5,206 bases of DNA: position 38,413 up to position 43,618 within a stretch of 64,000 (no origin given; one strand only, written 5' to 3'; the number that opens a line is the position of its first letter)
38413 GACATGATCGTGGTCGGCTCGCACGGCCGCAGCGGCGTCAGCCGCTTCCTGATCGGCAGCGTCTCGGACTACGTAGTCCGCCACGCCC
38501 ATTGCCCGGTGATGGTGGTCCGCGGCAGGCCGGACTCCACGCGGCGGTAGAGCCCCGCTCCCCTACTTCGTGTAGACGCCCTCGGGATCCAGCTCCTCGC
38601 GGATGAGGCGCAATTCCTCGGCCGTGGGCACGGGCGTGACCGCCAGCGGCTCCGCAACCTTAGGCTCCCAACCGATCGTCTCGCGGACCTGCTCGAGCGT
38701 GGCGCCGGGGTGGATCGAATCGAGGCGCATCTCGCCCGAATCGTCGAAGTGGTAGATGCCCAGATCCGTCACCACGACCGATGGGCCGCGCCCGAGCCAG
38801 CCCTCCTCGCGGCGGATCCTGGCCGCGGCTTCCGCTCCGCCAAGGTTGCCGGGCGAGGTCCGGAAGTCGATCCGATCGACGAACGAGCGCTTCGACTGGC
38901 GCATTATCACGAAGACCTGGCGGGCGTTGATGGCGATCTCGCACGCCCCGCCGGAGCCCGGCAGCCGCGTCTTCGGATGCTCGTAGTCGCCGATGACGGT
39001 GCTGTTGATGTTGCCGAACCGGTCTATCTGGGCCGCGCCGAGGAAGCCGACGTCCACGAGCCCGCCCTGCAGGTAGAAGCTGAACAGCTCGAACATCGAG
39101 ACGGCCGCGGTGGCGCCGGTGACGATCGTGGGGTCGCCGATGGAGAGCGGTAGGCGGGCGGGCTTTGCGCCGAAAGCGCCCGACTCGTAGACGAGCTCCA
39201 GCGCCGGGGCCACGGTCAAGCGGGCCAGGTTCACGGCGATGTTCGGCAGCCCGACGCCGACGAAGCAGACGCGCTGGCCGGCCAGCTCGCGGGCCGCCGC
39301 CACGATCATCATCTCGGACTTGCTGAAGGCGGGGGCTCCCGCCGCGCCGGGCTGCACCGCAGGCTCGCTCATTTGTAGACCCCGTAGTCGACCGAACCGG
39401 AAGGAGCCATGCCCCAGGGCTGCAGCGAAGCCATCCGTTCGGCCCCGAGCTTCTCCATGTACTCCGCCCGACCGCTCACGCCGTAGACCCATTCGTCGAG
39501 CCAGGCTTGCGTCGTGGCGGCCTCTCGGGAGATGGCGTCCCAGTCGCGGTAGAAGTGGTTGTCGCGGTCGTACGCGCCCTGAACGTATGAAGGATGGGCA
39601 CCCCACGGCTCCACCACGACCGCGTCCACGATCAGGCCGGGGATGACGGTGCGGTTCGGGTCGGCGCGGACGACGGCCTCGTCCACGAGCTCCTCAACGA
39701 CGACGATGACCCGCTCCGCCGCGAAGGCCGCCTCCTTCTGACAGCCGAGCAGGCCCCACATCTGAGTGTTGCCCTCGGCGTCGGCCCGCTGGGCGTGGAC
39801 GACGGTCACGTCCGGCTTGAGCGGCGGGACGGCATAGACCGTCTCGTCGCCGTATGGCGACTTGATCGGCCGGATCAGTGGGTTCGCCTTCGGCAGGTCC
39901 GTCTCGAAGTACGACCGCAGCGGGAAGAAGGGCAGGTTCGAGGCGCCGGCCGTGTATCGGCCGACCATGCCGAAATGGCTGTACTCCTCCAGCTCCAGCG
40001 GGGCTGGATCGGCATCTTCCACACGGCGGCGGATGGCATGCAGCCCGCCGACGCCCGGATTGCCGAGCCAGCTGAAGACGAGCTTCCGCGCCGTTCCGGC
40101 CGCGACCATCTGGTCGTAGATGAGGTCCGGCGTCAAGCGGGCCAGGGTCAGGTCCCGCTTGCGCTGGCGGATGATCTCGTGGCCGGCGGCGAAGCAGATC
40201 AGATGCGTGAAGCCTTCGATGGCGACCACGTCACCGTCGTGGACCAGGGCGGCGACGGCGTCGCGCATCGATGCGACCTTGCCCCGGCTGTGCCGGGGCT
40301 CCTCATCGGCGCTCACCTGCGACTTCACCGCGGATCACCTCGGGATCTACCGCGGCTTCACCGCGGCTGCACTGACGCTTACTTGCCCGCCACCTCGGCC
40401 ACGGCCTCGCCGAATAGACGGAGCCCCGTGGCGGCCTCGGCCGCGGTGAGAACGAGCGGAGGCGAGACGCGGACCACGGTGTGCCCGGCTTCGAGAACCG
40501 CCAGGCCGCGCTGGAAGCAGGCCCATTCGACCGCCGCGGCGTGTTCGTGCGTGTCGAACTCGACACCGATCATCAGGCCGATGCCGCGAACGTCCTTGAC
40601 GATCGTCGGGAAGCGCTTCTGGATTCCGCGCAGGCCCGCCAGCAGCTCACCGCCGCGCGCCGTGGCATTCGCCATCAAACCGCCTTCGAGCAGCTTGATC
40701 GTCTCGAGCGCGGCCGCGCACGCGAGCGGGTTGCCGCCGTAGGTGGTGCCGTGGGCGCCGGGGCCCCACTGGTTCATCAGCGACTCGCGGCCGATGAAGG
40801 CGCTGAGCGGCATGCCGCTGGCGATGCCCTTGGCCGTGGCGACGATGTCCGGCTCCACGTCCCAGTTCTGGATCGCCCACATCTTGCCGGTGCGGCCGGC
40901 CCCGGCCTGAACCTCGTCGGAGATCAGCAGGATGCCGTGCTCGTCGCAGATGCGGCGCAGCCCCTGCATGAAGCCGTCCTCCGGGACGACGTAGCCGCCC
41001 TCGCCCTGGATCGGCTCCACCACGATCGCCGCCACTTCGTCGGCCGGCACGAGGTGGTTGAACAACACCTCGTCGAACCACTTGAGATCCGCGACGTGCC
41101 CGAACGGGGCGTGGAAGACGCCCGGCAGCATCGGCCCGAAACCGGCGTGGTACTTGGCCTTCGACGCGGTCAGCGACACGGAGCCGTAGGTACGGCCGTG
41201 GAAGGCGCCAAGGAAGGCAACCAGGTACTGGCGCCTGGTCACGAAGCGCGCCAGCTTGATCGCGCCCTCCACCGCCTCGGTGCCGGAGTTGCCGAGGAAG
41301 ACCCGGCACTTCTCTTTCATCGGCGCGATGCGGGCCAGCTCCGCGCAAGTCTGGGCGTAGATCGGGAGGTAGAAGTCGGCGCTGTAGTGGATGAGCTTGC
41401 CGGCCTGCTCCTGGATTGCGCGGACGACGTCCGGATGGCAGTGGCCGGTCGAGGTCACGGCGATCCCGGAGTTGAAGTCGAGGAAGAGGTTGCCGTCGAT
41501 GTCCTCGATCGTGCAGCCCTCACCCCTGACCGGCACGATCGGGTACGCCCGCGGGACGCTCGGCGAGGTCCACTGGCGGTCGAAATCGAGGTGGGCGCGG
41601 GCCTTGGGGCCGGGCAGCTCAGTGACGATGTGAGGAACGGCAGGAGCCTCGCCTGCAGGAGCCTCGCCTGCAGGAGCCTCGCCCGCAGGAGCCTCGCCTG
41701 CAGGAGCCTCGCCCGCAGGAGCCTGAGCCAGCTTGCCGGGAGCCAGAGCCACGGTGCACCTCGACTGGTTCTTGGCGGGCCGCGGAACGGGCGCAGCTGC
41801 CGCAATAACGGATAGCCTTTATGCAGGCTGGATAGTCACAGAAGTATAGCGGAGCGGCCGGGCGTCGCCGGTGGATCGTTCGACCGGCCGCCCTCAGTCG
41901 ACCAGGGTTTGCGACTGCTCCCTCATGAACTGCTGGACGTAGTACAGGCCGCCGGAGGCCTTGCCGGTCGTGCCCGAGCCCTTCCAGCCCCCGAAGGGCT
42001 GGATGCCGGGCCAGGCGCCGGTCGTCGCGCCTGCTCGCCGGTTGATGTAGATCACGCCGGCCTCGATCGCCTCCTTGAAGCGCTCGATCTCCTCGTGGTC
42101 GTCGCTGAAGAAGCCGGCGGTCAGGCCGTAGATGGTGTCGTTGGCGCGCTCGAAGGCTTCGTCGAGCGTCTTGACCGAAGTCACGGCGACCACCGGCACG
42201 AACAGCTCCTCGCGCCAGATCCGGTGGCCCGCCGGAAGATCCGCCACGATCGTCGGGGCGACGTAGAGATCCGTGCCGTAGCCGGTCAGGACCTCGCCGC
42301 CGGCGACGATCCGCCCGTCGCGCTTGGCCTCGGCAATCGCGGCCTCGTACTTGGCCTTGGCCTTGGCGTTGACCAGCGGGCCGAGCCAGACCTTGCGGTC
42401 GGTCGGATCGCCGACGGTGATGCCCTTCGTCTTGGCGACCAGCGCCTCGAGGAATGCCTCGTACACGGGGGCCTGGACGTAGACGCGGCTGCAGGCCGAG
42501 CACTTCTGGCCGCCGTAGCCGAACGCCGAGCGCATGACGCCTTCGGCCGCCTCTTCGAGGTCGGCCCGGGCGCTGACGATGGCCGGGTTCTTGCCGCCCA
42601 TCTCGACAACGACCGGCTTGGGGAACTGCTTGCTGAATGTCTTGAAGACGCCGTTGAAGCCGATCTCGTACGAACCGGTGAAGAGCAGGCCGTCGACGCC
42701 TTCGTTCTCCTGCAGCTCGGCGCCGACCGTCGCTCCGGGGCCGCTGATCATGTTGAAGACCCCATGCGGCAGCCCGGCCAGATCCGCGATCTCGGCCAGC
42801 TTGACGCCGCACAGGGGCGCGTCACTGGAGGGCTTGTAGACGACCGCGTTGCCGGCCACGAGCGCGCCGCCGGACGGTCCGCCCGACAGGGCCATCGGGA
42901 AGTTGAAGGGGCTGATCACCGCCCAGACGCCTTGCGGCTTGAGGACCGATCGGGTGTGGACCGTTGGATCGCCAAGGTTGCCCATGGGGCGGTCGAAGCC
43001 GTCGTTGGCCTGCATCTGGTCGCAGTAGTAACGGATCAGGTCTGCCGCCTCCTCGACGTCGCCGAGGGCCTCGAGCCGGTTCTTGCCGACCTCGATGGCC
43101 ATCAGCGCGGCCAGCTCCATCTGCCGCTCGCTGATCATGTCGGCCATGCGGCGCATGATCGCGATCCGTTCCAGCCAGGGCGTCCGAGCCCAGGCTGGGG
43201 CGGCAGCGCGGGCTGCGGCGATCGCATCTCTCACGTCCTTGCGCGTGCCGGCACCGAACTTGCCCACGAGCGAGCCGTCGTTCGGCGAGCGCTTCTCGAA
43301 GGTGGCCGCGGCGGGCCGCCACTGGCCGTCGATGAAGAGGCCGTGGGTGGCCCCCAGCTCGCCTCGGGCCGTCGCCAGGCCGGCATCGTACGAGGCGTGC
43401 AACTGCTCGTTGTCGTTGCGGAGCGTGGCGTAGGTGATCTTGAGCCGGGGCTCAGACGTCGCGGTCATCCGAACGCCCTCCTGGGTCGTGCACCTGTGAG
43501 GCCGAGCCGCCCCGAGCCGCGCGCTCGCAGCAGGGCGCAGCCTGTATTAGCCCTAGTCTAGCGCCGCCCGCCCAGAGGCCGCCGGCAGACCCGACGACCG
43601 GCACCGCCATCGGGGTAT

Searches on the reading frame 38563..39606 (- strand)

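Call 61: search_protein_families(library=pfam, proteins=[window:38563-39606:-], max_evalue=0.00001)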
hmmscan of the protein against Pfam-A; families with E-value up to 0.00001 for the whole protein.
window:38563-39606:- (347 aa): 1 family
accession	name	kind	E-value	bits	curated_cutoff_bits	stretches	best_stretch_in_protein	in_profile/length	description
PF01144.29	CoA_trans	-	1e-37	130.1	23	1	98-309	2-216/217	Coenzyme A transferase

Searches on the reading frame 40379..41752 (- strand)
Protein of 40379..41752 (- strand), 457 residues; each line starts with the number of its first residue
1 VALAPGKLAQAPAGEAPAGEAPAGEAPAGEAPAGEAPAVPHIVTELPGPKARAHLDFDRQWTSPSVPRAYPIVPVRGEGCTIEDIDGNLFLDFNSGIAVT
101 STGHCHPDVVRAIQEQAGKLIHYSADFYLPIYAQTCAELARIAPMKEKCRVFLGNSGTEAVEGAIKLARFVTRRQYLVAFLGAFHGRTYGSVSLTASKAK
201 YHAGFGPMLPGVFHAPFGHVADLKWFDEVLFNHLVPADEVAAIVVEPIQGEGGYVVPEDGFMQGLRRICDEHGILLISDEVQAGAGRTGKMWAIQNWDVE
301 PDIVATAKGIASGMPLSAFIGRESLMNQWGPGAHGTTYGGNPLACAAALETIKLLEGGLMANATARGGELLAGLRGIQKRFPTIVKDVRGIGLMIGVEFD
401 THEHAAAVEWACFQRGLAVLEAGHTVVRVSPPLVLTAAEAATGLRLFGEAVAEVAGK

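Call 61: search_protein_families(library=pfam, proteins=[window:40379-41752:-], max_evalue=0.00001)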
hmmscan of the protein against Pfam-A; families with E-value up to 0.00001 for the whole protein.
window:40379-41752:- (457 aa): 1 family
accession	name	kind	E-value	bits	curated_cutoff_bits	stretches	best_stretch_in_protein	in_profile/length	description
PF00202.27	Aminotran_3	-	4.6e-120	401.4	30.5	1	71-450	10-402/403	Aminotransferase class-III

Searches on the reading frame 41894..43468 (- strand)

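Call 61: search_protein_families(library=pfam, proteins=[window:41894-43468:-], max_evalue=0.00001)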
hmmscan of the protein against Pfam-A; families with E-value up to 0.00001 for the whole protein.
window:41894-43468:- (524 aa): 1 family
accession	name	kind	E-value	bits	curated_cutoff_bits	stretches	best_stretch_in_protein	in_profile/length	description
PF00171.27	Aldedh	-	2.8e-139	465.1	23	1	50-517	1-458/461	Aldehyde dehydrogenase family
